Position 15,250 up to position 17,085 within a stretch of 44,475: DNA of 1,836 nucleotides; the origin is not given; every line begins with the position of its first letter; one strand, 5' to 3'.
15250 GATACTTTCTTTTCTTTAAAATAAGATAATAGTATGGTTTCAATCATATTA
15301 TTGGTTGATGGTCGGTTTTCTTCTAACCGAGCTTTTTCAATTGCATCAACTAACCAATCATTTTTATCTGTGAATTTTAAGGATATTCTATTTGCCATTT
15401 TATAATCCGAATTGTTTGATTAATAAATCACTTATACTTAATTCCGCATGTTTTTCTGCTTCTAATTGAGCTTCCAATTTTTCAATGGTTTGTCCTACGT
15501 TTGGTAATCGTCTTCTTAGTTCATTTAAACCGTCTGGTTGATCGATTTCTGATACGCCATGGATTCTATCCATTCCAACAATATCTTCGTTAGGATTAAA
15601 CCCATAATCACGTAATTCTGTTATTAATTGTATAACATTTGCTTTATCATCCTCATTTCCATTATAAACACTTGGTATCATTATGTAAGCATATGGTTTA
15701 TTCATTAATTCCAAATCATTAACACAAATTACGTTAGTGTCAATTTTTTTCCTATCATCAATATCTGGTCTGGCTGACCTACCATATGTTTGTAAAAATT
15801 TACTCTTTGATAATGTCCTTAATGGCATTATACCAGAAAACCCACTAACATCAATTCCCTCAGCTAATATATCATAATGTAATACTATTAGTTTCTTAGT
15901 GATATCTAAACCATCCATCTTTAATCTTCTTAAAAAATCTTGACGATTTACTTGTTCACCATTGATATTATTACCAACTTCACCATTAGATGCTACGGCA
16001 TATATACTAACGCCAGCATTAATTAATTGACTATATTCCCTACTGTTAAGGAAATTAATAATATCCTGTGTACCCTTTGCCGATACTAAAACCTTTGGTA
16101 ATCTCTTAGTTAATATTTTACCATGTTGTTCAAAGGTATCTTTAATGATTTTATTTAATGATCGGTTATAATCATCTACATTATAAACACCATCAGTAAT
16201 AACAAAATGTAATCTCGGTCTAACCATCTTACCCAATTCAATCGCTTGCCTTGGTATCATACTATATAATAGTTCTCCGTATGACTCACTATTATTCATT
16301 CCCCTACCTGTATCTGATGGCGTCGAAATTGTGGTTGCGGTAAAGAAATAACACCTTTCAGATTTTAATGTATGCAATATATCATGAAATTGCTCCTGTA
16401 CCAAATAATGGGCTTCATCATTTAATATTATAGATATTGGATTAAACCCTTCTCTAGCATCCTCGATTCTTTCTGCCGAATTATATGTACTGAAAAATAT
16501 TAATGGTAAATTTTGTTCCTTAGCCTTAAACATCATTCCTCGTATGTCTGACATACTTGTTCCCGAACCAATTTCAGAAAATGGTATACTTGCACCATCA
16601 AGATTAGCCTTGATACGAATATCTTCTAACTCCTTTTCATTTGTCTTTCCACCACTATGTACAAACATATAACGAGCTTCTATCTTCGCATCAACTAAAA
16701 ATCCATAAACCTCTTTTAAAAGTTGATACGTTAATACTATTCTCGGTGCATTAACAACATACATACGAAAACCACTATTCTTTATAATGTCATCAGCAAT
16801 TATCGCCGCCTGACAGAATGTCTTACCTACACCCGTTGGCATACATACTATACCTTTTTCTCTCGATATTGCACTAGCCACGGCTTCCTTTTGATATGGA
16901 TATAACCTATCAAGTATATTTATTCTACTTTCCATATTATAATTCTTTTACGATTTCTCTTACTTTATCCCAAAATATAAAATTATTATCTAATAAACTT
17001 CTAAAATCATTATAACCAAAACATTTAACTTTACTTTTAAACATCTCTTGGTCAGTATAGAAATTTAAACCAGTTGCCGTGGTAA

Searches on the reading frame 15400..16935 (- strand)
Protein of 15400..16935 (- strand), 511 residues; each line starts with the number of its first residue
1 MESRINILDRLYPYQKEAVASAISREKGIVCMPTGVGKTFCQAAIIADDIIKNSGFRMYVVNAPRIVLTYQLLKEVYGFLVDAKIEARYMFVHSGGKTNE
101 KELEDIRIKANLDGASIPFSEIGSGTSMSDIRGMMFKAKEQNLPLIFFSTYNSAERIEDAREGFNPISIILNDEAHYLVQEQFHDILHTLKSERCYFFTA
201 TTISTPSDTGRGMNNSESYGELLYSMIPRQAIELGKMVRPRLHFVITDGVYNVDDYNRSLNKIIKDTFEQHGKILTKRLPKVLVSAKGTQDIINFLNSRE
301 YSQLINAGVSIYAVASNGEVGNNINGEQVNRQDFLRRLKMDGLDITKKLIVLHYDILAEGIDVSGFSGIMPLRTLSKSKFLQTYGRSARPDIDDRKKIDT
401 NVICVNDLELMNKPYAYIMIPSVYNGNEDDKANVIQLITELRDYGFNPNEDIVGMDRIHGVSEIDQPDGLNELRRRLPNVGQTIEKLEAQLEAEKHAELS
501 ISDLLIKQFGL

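Call 14: search_protein_families(library=pfam, proteins=[window:15400-16935:-], max_evalue=0.001)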
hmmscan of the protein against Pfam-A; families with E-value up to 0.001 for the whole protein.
window:15400-16935:- (511 aa): 2 families
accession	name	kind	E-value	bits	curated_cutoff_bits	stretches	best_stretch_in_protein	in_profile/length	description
PF04851.21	ResIII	-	4.6e-15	56.4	22.5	1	11-202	4-162/164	Type III restriction enzyme, res subunit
PF00270.35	DEAD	-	2.7e-14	53.7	26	1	12-106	1-92/167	DEAD/DEAH box helicase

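Call 65: search_dna_similar(query=window:15400-16935:-, collection=phages, mode=protein, max_rows=12)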
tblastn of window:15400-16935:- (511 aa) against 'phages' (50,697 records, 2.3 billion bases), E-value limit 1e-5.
Records with a match: 439; places in all: 456; records where one place covers at least 80% of the query: 384.
Best place of each record, by identity: <60% 439.
By first word of the organism name: Synechococcus 335; Cyanophage 61; Staphylococcus 20; Prochlorococcus 18; Marine 5.
By host as written in the record: - 162; Synechococcus 107; Synechococcus sp. 27; Synechococcus sp. WH7803 26; Synechococcus sp. WH8102 17; Synechococcus sp. WH 7803 14; Synechococcus sp. MW02 10; Synechococcus sp. WH8109 6; and 29 more.
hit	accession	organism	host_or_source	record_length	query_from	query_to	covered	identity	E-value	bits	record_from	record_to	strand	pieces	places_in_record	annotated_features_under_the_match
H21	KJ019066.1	Synechococcus phage ACG-2014f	-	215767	12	492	94%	28.7%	1e-35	147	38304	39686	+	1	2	helicase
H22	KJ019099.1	Synechococcus phage ACG-2014f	-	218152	12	492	94%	28.7%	1e-35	147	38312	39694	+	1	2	helicase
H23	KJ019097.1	Synechococcus phage ACG-2014f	-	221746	12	492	94%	28.7%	1e-35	147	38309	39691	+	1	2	helicase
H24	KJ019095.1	Synechococcus phage ACG-2014f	-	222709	12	492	94%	28.7%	1e-35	147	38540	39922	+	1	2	helicase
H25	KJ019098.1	Synechococcus phage ACG-2014f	-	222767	12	492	94%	28.7%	1e-35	147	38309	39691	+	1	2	helicase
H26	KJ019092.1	Synechococcus phage ACG-2014f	-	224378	12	492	94%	28.7%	1e-35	147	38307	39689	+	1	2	helicase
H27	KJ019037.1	Synechococcus phage ACG-2014f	-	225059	12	492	94%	28.7%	1e-35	147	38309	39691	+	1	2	helicase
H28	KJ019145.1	Synechococcus phage ACG-2014f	-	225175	12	492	94%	28.7%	1e-35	147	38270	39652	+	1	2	helicase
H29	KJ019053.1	Synechococcus phage ACG-2014f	-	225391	12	492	94%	28.7%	1e-35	147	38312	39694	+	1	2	helicase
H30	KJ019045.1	Synechococcus phage ACG-2014f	-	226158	12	492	94%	28.7%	1e-35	147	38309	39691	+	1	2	helicase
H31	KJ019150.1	Synechococcus phage ACG-2014f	-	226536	12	492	94%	28.7%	1e-35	147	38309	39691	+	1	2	helicase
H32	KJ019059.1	Synechococcus phage ACG-2014f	-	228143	12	492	94%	28.7%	1e-35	147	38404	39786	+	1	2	helicase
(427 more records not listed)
